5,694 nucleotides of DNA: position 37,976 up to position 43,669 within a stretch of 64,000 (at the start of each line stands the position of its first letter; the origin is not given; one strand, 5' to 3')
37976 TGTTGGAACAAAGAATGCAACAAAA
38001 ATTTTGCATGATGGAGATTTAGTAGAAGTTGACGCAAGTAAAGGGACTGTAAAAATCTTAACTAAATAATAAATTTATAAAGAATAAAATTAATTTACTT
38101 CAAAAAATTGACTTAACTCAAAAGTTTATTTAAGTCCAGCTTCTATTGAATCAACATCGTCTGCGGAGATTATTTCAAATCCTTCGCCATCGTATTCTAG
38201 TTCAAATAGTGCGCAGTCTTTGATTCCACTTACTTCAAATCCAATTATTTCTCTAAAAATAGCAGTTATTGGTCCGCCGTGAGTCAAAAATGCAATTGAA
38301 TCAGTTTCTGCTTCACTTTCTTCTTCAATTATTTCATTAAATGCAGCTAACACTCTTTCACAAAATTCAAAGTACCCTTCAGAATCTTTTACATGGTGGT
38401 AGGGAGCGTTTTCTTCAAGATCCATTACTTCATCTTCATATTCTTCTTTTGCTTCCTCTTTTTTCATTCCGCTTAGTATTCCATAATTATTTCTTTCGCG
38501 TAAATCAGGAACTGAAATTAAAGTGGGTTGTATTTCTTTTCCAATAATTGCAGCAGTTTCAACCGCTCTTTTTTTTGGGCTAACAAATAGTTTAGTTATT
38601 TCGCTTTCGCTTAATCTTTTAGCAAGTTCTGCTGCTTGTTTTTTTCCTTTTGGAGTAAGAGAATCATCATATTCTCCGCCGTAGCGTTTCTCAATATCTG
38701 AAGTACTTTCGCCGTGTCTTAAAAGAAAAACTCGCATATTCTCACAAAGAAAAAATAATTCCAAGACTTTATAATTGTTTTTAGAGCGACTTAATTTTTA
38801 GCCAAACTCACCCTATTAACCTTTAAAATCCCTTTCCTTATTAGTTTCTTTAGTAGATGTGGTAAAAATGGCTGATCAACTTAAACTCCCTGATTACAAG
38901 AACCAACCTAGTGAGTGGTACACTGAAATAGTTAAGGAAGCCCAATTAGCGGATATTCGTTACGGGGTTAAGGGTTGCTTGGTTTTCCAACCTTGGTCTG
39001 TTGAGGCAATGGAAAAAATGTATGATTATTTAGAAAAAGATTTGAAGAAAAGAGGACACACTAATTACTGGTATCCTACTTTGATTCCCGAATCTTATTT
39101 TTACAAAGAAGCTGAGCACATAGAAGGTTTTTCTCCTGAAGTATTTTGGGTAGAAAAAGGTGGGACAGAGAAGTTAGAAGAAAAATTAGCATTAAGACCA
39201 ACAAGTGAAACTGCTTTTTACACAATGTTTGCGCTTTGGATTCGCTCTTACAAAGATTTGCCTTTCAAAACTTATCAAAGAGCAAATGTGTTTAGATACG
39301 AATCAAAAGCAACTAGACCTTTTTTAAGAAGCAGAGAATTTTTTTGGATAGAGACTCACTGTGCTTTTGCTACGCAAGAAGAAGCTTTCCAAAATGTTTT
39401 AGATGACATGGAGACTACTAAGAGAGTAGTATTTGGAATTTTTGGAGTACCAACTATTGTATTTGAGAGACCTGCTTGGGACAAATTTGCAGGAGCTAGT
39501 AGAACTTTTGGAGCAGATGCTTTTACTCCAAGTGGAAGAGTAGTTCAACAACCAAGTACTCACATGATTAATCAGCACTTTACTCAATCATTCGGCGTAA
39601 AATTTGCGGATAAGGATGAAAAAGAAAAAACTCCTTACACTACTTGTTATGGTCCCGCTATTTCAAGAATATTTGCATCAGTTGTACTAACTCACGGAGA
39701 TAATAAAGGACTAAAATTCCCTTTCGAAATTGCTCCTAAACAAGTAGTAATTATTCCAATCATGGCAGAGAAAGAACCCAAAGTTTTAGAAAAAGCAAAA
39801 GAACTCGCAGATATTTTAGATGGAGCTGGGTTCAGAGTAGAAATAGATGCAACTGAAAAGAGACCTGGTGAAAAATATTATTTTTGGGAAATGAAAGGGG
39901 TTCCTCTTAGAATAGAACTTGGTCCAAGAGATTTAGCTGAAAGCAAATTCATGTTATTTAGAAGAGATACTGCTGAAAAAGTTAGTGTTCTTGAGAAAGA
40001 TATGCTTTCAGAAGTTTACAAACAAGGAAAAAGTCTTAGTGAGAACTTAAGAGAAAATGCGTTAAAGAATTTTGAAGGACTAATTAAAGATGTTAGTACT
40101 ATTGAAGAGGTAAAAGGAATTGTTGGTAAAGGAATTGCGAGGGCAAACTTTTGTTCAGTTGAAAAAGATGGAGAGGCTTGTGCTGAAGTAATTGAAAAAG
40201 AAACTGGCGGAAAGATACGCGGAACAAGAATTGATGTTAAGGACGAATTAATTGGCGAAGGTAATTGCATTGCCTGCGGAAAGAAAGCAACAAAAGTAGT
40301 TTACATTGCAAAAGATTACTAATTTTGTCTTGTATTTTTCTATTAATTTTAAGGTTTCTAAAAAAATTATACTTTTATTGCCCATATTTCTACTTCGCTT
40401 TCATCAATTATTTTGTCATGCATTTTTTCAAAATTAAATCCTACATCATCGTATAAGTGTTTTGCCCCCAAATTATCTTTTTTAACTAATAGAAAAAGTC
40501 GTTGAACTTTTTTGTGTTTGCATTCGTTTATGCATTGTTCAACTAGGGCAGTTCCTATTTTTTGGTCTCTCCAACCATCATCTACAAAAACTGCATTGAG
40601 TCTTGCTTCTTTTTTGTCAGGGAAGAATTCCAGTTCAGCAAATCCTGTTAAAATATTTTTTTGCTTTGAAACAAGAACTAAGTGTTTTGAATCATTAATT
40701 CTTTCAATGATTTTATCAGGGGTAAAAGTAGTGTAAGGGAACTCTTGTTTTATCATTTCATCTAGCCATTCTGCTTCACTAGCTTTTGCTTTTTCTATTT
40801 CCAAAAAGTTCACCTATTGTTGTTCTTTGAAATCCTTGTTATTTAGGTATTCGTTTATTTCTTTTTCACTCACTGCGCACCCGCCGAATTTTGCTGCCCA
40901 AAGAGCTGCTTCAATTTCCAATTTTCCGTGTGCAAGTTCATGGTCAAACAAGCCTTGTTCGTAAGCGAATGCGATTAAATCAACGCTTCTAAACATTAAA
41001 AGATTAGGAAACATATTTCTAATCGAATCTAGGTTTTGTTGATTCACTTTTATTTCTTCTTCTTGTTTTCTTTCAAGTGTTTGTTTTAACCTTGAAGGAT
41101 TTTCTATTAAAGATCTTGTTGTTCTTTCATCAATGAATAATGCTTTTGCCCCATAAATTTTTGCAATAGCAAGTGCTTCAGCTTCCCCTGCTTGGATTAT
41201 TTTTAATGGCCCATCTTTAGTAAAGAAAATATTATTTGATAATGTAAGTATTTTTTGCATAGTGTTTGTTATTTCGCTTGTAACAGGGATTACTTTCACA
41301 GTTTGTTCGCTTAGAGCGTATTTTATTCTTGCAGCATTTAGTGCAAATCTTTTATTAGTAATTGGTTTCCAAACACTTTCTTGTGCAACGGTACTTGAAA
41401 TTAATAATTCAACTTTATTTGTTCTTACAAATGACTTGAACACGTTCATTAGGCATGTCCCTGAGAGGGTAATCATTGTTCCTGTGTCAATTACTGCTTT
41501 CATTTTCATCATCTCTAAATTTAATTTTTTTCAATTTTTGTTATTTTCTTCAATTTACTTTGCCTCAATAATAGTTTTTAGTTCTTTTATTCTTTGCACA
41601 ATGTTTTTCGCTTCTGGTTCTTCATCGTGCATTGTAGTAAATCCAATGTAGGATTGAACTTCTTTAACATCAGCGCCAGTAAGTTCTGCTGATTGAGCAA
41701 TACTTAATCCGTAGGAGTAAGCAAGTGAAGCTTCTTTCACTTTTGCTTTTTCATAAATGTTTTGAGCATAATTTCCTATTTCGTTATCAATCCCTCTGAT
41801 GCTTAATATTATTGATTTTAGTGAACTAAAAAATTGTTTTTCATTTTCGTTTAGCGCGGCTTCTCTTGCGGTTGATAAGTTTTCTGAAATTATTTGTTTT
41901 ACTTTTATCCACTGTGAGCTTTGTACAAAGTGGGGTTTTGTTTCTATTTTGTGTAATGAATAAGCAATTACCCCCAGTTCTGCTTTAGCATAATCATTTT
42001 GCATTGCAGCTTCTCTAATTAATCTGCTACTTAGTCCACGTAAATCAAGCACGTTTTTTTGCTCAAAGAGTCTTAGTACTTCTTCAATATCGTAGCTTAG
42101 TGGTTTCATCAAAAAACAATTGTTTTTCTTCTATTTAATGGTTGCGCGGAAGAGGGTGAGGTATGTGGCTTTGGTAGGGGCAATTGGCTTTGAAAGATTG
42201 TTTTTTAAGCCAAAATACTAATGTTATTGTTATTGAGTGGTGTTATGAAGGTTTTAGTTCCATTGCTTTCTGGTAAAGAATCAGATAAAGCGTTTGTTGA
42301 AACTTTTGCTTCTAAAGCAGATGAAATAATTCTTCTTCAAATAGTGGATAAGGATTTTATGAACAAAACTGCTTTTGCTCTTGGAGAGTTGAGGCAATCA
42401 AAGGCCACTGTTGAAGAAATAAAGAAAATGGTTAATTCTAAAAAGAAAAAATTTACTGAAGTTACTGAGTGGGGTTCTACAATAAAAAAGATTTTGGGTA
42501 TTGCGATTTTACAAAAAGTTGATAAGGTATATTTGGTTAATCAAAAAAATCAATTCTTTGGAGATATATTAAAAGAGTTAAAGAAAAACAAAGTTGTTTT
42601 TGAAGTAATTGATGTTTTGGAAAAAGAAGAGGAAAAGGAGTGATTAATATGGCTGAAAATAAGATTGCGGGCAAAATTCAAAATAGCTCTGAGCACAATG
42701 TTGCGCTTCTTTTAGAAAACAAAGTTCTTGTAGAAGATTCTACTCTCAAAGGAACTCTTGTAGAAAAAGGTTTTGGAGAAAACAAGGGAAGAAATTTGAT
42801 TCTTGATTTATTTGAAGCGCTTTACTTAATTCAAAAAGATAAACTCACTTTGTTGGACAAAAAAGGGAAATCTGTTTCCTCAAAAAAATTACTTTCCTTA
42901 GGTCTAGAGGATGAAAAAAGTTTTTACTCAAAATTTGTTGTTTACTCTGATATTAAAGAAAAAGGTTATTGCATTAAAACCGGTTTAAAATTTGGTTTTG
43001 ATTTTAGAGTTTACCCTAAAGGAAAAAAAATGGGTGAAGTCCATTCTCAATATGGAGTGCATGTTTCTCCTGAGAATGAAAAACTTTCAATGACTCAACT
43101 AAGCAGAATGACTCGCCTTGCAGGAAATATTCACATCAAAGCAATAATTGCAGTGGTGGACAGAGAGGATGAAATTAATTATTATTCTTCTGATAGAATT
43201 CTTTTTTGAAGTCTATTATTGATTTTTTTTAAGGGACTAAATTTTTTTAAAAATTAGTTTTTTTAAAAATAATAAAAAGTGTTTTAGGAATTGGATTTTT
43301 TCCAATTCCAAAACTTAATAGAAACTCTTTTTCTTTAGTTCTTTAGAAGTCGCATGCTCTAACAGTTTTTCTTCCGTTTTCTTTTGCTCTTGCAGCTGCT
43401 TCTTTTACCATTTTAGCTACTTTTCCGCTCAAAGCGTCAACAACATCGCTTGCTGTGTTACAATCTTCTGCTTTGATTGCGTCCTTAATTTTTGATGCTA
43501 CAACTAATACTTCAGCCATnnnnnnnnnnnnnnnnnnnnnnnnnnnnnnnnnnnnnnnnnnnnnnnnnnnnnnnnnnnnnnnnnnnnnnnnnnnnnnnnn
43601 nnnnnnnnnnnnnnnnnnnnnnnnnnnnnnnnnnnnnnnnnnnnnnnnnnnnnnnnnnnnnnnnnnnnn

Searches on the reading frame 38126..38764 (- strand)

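Call 71: search_protein_families(library=pfam, proteins=[window:38126-38764:-], max_evalue=0.0001)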
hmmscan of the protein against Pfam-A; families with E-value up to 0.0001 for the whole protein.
window:38126-38764:- (212 aa): 1 family
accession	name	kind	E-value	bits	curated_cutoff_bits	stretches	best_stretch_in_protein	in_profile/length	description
PF00300.27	His_Phos_1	-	1.2e-38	133.1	21.7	1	12-200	1-190/194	Histidine phosphatase superfamily (branch 1)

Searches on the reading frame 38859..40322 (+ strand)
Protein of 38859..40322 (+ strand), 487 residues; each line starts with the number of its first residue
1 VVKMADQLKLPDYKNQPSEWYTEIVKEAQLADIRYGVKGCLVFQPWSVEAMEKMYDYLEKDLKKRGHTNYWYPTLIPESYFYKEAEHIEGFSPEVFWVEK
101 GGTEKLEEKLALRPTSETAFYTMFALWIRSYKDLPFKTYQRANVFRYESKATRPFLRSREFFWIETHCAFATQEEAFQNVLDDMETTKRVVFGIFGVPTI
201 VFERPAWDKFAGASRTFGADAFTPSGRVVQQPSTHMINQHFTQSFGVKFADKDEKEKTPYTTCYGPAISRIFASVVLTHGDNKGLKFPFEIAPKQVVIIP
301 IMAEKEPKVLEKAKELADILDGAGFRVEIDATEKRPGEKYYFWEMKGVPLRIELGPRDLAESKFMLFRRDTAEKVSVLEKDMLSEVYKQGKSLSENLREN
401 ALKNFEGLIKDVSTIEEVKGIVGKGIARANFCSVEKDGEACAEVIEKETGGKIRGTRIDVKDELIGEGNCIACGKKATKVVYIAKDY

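Call 10: search_protein_families(library=pfam, proteins=[window:38859-40322:+], max_evalue=0.01)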
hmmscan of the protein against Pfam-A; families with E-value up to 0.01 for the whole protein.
window:38859-40322:+ (487 aa): 3 families
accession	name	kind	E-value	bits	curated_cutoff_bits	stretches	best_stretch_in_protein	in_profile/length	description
PF00587.30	tRNA-synt_2b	-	4.2e-29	102.3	29.3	1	96-275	1-175/179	tRNA synthetase class II core domain (G, H, P, S and T)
PF03129.25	HGTP_anticodon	-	9.2e-18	64.6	21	1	295-386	1-91/94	Anticodon binding domain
PF09180.16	ProRS-C_1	-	5.7e-12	46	31.5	1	416-487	2-71/71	Prolyl-tRNA synthetase, C-terminal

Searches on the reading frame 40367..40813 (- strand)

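Call 10: search_protein_families(library=pfam, proteins=[window:40367-40813:-], max_evalue=0.01)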
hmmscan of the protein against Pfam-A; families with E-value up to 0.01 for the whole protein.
window:40367-40813:- (148 aa): 6 families
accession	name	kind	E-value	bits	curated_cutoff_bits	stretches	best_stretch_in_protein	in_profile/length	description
PF00583.31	Acetyltransf_1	-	2.2e-15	57.4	20.7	1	25-126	14-116/116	Acetyltransferase (GNAT) family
PF13673.13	Acetyltransf_10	-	1.2e-12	48.3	23.6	1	15-127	3-108/128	Acetyltransferase (GNAT) domain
PF13508.13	Acetyltransf_7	-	1.6e-09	38.5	27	1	43-126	4-82/84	Acetyltransferase (GNAT) domain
PF13420.13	Acetyltransf_4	-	5.8e-07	30.1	24.3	1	28-136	33-144/155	Acetyltransferase (GNAT) domain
PF08445.16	FR47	-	0.0015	18.9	22.1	1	70-127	22-78/86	FR47-like protein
PF13302.13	Acetyltransf_3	-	0.0023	19.1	25.4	1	42-126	51-137/138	Acetyltransferase (GNAT) domain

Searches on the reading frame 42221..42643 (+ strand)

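Call 10: search_protein_families(library=pfam, proteins=[window:42221-42643:+], max_evalue=0.01)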
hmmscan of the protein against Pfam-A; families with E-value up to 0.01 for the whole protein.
window:42221-42643:+ (140 aa): 1 family
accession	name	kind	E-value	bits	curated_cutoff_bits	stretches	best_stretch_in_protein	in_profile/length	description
PF00582.32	Usp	-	0.0052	17.8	24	1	9-115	3-119/141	Universal stress protein family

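Call 94: search_protein_families(library=ncbifam, proteins=[window:42221-42643:+], max_evalue=1)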
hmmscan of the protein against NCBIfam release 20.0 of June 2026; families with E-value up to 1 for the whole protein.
window:42221-42643:+ (140 aa): 0 families

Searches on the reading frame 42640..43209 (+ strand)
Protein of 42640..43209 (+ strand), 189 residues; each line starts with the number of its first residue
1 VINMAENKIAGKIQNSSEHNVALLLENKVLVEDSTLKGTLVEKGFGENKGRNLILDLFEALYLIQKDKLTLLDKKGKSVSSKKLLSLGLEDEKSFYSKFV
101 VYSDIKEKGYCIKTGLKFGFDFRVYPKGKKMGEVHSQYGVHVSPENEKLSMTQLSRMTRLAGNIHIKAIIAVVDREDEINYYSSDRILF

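Call 10: search_protein_families(library=pfam, proteins=[window:42640-43209:+], max_evalue=0.01)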
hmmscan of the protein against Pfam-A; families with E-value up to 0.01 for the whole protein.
window:42640-43209:+ (189 aa): 2 families
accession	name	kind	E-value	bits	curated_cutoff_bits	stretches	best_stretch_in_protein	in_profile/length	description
PF01974.23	tRNA_int_endo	-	1.8e-26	92.5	27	1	95-181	1-85/85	tRNA intron endonuclease, catalytic C-terminal domain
PF02778.19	tRNA_int_endo_N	-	3.6e-11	42.9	21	1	23-84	4-66/67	tRNA intron endonuclease, N-terminal domain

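Call 14: find_encoding_contigs(protein=window:42640-43209:+, flank=10000, max_places=10)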
Protein window:42640-43209:+ (189 aa): no gene with exactly this product is on record in the collection.

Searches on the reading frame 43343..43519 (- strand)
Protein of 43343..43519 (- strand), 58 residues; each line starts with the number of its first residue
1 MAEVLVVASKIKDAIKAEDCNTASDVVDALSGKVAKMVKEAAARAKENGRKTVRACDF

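Call 10: search_protein_families(library=pfam, proteins=[window:43343-43519:-], max_evalue=0.01)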
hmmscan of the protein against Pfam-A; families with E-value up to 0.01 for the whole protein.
window:43343-43519:- (58 aa): 1 family
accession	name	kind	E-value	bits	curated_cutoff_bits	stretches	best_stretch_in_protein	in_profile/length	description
PF20436.4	LonB_AAA-LID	-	0.0047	17.4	22.4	0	31-56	28-53/65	Archaeal LonB, AAA+ ATPase LID domain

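Call 94: search_protein_families(library=ncbifam, proteins=[window:43343-43519:-], max_evalue=1)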
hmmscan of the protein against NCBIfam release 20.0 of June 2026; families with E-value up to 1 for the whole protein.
window:43343-43519:- (58 aa): 1 family
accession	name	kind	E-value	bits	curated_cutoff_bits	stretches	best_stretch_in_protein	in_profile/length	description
NF043032.1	archaea_histone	superfamily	0.016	15.6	50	1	34-57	33-56/60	histone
